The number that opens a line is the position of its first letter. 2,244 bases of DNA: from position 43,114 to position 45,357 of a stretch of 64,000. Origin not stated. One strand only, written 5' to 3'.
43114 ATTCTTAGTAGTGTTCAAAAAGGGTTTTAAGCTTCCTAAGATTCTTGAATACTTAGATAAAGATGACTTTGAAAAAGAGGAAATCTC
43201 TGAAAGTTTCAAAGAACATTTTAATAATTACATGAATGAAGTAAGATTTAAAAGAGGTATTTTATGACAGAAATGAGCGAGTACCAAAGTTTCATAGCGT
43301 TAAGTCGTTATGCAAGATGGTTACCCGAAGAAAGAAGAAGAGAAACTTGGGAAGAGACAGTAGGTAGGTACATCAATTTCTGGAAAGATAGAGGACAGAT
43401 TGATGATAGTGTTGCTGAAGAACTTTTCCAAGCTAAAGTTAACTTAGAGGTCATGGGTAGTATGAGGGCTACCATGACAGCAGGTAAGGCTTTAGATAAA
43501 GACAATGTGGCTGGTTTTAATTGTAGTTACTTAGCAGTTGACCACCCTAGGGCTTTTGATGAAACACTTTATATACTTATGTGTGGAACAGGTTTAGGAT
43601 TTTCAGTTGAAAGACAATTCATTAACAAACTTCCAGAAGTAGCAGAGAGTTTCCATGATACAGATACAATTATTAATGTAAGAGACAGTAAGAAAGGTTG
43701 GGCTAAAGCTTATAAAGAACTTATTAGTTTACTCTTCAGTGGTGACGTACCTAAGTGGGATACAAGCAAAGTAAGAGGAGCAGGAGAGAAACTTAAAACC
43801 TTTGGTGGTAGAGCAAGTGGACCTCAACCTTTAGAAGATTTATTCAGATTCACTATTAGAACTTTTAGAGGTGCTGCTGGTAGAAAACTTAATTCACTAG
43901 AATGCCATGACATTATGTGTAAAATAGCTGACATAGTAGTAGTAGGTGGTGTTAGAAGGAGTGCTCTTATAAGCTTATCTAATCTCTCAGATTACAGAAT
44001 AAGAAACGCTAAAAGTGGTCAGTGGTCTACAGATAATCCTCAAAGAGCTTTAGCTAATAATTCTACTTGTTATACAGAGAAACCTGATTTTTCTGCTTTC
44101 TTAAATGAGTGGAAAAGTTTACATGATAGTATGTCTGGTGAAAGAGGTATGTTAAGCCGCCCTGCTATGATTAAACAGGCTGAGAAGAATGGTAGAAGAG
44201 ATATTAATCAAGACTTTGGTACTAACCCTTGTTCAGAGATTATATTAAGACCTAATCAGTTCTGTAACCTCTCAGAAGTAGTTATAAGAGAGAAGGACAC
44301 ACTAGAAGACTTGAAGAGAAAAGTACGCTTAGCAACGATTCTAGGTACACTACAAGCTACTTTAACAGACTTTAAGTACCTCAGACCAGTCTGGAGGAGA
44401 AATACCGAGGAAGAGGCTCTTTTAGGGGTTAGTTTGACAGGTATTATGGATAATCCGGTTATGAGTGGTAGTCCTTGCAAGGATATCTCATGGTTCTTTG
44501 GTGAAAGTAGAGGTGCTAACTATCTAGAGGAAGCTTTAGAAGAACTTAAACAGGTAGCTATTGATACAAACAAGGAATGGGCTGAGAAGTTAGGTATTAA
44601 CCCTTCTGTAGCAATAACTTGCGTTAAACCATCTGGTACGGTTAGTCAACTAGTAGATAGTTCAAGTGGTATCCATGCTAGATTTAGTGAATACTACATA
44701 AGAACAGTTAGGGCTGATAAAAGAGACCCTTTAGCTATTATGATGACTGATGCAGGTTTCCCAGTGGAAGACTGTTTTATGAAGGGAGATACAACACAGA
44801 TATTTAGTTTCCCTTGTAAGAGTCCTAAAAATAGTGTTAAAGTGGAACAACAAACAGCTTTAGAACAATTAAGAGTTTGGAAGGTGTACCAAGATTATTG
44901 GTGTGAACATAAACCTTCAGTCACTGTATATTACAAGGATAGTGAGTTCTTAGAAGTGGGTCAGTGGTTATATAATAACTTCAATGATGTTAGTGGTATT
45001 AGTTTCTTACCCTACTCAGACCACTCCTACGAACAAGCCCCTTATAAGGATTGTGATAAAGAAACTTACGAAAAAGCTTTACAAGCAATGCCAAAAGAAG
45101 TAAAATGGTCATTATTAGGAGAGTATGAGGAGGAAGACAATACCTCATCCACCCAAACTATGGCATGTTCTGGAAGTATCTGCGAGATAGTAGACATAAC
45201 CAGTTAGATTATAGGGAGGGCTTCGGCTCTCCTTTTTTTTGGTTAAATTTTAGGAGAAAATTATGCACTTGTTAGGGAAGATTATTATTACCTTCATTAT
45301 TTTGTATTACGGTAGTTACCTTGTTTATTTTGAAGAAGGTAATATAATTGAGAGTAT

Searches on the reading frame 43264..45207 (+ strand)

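Call 11: search_protein_families(library=pfam, proteins=[window:43264-45207:+])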
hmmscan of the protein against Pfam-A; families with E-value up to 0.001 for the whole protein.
window:43264-45207:+ (647 aa): 3 families
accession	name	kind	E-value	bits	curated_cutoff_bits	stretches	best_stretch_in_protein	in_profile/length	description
PF02867.20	Ribonuc_red_lgC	-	6.7e-10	38.6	23.9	1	136-396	5-293/523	Ribonucleotide reductase, barrel domain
PF21995.1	RNR-II_ins_dom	-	3.7e-07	30.8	27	1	132-194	31-100/107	B12-dependent ribonucleotide reductase, insertion domain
PF17975.6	RNR_Alpha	-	0.00057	20.8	26.4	0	15-39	28-52/101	Ribonucleotide reductase alpha domain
